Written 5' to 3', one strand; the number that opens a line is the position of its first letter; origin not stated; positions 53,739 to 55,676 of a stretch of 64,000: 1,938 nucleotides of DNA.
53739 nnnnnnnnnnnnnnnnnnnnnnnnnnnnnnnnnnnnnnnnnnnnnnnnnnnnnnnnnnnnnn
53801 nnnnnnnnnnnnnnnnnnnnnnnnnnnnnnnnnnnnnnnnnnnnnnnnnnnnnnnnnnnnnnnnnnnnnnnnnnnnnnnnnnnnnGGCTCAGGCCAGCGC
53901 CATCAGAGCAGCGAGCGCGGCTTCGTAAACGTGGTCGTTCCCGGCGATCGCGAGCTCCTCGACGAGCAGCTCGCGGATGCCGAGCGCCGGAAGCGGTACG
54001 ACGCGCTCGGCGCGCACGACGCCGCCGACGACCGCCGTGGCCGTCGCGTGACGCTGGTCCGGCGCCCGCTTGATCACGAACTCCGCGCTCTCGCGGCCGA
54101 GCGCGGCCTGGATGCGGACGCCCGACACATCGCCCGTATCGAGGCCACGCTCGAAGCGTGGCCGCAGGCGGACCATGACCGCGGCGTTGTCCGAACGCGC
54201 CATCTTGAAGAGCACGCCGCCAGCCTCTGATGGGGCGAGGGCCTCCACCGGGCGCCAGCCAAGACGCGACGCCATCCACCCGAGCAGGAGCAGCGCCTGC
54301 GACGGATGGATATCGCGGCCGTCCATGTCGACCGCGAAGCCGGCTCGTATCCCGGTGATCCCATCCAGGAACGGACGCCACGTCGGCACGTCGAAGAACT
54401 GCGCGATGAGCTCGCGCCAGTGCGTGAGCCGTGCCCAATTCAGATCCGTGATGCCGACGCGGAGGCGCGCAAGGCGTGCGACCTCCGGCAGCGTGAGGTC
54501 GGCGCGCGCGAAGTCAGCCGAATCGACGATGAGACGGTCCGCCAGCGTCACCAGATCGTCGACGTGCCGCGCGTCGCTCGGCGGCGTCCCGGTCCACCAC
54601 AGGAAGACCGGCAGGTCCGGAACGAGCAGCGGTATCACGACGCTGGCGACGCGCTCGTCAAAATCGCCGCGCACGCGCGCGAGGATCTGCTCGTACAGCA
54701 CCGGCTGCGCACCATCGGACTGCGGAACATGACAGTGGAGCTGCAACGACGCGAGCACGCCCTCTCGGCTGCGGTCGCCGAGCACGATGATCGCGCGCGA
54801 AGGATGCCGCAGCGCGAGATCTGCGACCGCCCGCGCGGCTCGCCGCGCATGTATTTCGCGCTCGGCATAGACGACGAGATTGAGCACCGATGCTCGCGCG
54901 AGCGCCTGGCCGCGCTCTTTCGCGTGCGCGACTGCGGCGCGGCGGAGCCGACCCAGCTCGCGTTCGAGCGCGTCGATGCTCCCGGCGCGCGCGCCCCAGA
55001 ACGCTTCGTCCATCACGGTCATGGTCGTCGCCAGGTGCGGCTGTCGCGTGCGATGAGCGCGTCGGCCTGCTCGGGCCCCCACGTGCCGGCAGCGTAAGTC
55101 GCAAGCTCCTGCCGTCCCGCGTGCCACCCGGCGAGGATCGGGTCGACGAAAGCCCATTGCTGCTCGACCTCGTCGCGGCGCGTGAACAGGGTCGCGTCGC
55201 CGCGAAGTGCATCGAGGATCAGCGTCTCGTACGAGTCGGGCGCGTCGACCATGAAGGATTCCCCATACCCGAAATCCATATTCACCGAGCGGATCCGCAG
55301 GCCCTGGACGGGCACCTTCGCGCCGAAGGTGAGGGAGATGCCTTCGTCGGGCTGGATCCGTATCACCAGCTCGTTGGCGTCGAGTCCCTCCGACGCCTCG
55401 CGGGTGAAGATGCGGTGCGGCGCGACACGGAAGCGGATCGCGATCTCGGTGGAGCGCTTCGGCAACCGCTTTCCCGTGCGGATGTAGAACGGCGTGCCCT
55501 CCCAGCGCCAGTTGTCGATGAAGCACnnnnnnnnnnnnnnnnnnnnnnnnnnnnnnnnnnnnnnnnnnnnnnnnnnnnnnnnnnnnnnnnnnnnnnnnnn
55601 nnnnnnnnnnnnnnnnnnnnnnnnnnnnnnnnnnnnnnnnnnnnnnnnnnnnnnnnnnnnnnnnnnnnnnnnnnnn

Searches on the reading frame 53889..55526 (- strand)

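Call 13: search_protein_families(library=pfam, proteins=[window:53889-55526:-], max_evalue=0.001)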
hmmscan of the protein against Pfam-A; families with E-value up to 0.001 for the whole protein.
window:53889-55526:- (545 aa): 2 families
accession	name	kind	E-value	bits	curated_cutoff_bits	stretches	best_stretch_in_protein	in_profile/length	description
PF20171.3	OpcA_G6PD_C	-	5.2e-25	88.9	27.7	1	358-538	2-135/135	Glucose-6-phosphate dehydrogenase subunit C-terminal domain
PF10128.15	OpcA_G6PD_assem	-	1.2e-21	77.3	27.9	1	236-343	3-110/118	Glucose-6-phosphate dehydrogenase subunit N-terminal domain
